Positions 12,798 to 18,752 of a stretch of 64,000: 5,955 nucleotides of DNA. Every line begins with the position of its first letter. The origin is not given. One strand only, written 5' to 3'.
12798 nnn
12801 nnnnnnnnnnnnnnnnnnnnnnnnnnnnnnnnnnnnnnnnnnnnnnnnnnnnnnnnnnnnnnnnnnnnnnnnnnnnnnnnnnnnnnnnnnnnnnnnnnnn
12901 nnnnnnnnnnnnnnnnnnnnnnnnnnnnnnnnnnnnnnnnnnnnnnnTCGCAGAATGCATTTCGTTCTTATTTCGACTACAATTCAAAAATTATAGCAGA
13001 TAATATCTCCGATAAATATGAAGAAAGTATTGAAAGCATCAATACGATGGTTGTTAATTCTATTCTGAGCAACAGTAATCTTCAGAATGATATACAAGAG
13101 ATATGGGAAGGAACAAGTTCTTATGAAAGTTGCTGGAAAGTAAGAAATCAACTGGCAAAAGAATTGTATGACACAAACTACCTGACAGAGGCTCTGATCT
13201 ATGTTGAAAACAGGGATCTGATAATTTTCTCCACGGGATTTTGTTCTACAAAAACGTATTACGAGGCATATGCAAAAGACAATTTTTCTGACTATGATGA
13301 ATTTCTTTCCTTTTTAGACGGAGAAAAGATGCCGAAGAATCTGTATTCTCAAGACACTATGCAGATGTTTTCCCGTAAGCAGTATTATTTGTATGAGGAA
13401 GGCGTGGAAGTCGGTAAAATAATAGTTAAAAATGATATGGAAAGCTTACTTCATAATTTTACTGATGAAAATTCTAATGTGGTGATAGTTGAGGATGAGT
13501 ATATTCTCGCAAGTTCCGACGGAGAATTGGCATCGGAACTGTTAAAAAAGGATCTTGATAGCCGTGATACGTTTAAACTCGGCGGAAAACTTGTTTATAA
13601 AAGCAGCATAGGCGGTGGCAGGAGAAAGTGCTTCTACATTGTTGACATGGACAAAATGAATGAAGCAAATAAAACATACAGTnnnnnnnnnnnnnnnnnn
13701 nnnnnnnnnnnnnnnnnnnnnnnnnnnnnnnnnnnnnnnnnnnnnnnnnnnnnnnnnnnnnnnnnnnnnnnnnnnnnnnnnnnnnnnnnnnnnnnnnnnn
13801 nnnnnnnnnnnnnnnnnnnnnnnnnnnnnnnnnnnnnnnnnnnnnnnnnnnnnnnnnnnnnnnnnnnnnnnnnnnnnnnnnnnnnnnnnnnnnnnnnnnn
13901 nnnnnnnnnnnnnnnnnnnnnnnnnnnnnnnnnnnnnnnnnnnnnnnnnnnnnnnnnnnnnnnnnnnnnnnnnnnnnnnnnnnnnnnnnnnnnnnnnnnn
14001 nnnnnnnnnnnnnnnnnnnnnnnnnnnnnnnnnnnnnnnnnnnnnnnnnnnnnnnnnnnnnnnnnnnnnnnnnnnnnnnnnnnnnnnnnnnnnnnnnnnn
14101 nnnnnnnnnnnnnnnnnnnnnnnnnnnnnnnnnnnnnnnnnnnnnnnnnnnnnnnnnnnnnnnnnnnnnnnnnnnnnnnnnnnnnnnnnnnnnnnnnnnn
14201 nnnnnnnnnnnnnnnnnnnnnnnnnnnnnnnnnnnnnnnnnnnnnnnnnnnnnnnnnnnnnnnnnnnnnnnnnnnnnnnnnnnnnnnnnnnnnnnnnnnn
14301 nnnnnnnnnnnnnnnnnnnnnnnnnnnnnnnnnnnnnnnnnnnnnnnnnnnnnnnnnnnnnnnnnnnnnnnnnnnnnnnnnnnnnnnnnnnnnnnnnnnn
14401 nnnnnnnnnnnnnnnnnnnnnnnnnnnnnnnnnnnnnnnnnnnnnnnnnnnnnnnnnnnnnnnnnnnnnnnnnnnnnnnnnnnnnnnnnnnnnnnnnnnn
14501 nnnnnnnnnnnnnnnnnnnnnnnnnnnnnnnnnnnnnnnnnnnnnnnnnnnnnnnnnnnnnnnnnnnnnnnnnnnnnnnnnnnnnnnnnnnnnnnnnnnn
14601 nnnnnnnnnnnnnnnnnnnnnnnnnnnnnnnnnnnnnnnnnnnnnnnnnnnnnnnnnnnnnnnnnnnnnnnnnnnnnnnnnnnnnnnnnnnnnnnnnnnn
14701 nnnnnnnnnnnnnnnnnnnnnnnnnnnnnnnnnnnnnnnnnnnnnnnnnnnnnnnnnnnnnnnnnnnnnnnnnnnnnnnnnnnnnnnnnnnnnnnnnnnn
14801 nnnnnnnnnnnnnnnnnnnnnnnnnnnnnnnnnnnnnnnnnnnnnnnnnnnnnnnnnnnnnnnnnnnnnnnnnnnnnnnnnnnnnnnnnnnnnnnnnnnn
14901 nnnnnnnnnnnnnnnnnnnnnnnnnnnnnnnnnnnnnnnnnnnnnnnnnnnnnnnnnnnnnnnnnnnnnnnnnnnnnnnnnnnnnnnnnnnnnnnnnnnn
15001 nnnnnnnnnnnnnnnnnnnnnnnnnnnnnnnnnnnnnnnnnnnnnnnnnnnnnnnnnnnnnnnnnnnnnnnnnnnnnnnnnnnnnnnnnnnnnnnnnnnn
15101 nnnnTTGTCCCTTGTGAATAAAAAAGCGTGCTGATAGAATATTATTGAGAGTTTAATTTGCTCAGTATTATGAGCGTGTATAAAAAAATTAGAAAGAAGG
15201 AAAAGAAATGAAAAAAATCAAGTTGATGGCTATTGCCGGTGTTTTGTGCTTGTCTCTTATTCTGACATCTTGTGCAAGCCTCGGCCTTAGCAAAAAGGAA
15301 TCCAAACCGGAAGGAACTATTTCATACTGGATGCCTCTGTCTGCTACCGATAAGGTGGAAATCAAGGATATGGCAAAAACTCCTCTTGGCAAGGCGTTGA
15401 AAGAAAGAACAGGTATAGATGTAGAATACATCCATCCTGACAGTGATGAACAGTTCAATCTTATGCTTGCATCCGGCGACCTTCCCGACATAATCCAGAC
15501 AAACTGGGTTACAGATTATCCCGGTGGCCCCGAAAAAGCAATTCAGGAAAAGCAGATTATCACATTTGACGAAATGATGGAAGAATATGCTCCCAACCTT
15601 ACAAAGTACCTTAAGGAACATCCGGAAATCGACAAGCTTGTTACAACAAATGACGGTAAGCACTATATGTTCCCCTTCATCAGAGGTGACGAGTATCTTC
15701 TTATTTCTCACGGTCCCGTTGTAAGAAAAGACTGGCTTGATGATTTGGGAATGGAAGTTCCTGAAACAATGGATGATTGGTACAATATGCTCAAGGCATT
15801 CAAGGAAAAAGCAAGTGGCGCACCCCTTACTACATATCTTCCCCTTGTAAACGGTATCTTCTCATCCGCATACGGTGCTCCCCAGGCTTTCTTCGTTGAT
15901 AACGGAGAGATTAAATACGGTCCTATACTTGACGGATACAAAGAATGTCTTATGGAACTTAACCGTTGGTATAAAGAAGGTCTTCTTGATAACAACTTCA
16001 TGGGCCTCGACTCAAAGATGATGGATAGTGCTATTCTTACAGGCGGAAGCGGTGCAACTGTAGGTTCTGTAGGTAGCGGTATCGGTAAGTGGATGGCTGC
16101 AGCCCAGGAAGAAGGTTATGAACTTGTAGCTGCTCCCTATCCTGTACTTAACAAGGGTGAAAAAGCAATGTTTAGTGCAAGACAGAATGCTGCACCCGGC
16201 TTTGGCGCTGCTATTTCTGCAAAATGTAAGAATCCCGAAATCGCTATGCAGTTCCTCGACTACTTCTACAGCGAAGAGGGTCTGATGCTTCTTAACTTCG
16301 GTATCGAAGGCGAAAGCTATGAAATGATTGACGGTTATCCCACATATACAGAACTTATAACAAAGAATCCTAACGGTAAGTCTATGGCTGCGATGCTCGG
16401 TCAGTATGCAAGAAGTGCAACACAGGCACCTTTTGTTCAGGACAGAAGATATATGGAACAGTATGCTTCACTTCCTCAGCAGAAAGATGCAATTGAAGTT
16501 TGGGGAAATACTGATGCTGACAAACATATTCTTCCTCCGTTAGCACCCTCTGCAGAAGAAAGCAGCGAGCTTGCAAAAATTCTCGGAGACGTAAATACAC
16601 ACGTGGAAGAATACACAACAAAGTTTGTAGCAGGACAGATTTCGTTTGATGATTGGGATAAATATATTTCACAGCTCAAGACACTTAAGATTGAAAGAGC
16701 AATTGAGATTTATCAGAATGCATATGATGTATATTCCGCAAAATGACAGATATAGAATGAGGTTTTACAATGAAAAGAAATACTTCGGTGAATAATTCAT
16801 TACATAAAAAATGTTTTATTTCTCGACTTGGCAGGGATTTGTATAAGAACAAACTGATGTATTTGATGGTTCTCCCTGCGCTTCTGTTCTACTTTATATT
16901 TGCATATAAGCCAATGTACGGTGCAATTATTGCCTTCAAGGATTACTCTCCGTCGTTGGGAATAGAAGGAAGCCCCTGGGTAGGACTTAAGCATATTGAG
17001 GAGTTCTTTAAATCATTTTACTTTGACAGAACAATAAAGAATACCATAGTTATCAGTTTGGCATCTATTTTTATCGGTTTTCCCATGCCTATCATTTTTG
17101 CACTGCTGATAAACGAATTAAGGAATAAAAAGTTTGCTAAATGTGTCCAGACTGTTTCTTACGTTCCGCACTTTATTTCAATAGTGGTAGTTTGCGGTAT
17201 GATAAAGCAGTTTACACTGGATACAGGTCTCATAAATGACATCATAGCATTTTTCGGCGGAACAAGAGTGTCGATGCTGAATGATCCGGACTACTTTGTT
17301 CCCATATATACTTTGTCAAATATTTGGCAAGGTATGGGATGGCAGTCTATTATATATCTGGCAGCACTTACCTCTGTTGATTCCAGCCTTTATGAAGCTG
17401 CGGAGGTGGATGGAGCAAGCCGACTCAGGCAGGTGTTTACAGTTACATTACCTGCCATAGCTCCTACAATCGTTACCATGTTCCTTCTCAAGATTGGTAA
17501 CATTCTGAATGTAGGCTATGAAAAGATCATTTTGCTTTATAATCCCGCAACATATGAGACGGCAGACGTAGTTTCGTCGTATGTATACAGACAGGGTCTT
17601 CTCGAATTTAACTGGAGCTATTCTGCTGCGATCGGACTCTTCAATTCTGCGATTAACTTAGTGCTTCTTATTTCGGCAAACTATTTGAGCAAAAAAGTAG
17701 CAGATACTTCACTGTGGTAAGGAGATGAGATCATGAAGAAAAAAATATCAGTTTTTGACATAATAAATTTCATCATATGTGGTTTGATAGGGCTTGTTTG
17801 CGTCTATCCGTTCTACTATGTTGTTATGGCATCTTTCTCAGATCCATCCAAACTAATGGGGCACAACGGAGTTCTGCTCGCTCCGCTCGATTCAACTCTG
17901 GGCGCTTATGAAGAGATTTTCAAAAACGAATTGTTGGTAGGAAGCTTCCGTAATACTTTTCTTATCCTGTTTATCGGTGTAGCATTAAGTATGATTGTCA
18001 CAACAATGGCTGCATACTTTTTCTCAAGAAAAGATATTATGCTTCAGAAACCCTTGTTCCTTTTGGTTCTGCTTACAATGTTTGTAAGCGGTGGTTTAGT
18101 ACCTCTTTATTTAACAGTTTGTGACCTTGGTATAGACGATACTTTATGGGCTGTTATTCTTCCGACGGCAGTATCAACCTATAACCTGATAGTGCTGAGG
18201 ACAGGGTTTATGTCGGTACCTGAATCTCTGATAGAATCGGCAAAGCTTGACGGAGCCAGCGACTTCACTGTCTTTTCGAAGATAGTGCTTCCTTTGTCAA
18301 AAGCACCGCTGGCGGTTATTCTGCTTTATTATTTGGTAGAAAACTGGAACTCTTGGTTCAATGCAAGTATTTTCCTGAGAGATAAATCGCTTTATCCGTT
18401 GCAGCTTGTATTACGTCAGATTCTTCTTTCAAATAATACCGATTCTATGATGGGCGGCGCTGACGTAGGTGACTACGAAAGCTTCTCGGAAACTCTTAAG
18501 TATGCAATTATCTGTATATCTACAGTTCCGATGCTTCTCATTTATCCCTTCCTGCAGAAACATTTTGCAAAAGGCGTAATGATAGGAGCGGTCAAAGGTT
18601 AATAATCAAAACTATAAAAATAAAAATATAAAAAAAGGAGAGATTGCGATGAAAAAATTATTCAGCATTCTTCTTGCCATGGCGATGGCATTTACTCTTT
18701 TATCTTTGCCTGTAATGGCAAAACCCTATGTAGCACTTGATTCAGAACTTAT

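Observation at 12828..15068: Membrane-embedded one-component AraC regulator, an apparent fusion of a YesM-like sensor ectodomain to a YesN-like AraC output without kinase or receiver domains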

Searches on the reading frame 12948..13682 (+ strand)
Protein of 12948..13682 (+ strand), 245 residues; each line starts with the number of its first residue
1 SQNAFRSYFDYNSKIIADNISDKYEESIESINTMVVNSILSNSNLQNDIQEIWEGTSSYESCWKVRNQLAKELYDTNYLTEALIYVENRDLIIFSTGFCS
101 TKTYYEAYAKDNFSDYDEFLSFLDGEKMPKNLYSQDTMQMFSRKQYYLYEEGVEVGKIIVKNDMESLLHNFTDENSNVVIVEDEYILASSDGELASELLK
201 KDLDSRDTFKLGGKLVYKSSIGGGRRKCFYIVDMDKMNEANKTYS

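Call 88: predict_structure(alignment_id=A10)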
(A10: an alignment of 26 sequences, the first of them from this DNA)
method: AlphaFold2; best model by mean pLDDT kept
length: 245 residues; sequences in the alignment: 26
mean_pLDDT: 87.0   pTM: 0.80
mean pLDDT of the five models: 87.0, 86.7, 84.9, 84.7, 80.9
residues with pLDDT >= 90: 97; 70-90: 138; 50-70: 10; < 50: 0
segments of 3 or more residues with pLDDT < 50: none
pLDDT, mean of each block of 10 residues (from residue 1): 78 86 83 93 92 87 95 89 92 95 96 93 85 86 86 90 88 86 85 87 76 86 78 83 71
secondary structure, 60 per line:
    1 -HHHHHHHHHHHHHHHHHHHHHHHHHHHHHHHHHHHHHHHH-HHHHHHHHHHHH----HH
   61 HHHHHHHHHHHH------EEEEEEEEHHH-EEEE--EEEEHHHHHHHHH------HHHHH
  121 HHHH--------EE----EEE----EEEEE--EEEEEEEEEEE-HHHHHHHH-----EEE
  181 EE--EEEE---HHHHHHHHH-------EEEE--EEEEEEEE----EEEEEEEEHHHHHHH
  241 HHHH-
elements in order: H2-41 H43-54 H59-72 E79-86 E91-94 E97-100 H101-109 H116-124 E139-141 E146-150 E153-163 H165-172 E178-182 E185-188 H192-200 E208-211 E214-221 E226-233 H234-244

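Call 90: fold_search(model_id=the predicted structure, library=pdb)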
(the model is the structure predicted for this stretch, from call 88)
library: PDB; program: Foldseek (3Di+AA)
matches with E <= 10: 662; with E <= 0.001: 97
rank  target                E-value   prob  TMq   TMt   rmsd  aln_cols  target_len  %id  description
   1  9a69_B                2.5e-07  1.00  0.57  0.24   7.6       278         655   12  Integrative model of MCPB-MCPC by crosslinking MS and deep learning (released 2024-09-18)
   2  9a65_B                1.2e-06  1.00  0.55  0.23   9.5       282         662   10  Integrative model of YVAQ-MCPB by crosslinking MS and deep learning (released 2024-09-18)
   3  9kpj                  2.3e-06  1.00  0.50  0.46   9.6       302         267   12  Crystal structure of Helicobacter pylori chemoreceptor TlpA ligand-binding domain in complex with indole (released 2025-10-22)
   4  6iot_B                3.0e-06  1.00  0.52  0.53   7.0       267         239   12  The ligand binding domain of Mlp24 with arginine (released 2019-03-20)
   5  4xmr_A                3.2e-06  1.00  0.53  0.53   7.2       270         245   14  Crystal structure of the sensory domain of the Campylobacter jejuni chemoreceptor Tlp3 (CcmL) with isoleucine bound. (released 2015-11-04)
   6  4xmq_A                3.9e-06  1.00  0.53  0.53   7.1       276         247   13  Crystal structure of the sensory domain of the Campylobacter jejuni chemoreceptor Tlp3 (CcmL) (released 2015-11-04)
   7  6w3p_A                4.4e-06  1.00  0.53  0.54   7.2       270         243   14  Crystal structure of ligand-binding domain of Campylobacter jejuni chemoreceptor Tlp3 in complex with beta-methylnorle (released 2020-05-20)
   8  6e09_A                4.4e-06  1.00  0.39  0.38  10.9       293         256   11  Crystal Structure of Helicobacter pylori TlpA Chemoreceptor Ligand Binding Domain (released 2018-09-12)
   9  6w3r_B                4.7e-06  1.00  0.56  0.55   6.3       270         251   11  Crystal structure of ligand-binding domain of Campylobacter jejuni chemoreceptor Tlp3 in complex with 3-methylisoleuci (released 2020-05-20)
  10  6ior_A                5.3e-06  1.00  0.55  0.56   6.7       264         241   12  The ligand binding domain of Mlp24 with asparagine (released 2019-03-20)
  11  6w3x_A                5.3e-06  1.00  0.53  0.52   7.1       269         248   13  Crystal structure of ligand-binding domain of Campylobacter jejuni chemoreceptor Tlp3 in complex with L-valine (released 2020-05-20)
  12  6w3o_A                5.6e-06  1.00  0.53  0.53   7.2       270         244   14  Crystal structure of ligand-binding domain of Campylobacter jejuni chemoreceptor Tlp3 in complex with 4-methylisoleuci (released 2020-05-20)
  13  6dtm                  5.6e-06  1.00  0.43  0.43  10.6       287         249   11  Crystal Structure of Helicobacter pylori TlpA Chemoreceptor Ligand Binding Domain (released 2018-09-12)
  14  6iop_B                6.8e-06  1.00  0.54  0.55   6.6       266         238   12  The ligand binding domain of Mlp24 (released 2019-03-20)
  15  6w3s_A                7.3e-06  1.00  0.55  0.55   7.1       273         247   15  Crystal structure of ligand-binding domain of Campylobacter jejuni chemoreceptor Tlp3 in complex with L-leucine (released 2020-05-20)
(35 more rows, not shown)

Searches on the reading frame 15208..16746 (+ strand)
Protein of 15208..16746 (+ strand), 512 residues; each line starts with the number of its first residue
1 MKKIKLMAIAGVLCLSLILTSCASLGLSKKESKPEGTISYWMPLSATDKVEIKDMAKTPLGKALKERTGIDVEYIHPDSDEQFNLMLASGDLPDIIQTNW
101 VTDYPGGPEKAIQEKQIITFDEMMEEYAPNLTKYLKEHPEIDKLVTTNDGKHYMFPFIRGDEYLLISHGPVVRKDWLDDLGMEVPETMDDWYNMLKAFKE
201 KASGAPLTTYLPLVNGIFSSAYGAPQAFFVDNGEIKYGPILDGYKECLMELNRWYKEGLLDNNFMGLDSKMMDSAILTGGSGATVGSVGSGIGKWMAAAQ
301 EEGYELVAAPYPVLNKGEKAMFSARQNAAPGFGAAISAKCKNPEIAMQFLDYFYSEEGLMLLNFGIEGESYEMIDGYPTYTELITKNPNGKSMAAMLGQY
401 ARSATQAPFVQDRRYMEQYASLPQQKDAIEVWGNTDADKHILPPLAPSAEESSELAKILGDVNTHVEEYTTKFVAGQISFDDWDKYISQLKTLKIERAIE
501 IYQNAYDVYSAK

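Call 5: search_protein_families(library=pfam, proteins=[window:15208-16746:+], max_evalue=0.001)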
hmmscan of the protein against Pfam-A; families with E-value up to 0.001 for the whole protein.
window:15208-16746:+ (512 aa): 1 family
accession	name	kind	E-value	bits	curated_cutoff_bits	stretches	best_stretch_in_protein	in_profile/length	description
PF01547.30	SBP_bac_1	-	5.6e-21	76.3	26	1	62-358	15-305/307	Bacterial extracellular solute-binding protein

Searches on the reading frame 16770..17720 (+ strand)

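Call 5: search_protein_families(library=pfam, proteins=[window:16770-17720:+], max_evalue=0.001)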
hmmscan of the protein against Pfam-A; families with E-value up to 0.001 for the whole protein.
window:16770-17720:+ (316 aa): 1 family
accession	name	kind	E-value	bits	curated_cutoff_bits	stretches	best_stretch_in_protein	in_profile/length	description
PF00528.27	BPD_transp_1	-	2.1e-17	63.9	26.4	1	103-311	1-183/184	Binding-protein-dependent transport system inner membrane component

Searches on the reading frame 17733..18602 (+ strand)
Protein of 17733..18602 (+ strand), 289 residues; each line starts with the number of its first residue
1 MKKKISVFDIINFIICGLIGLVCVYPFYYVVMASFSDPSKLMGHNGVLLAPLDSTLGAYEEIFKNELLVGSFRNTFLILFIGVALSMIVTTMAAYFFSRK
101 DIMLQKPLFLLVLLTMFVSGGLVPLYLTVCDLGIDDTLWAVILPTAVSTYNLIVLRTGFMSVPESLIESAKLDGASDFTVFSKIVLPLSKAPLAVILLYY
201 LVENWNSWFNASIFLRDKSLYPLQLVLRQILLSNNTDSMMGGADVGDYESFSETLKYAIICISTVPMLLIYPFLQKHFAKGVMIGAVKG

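Call 5: search_protein_families(library=pfam, proteins=[window:17733-18602:+], max_evalue=0.001)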
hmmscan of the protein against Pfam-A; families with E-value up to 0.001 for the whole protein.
window:17733-18602:+ (289 aa): 1 family
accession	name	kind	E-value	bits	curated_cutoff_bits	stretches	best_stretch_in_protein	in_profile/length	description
PF00528.27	BPD_transp_1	-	3.1e-13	50.3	26.4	1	110-282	26-182/184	Binding-protein-dependent transport system inner membrane component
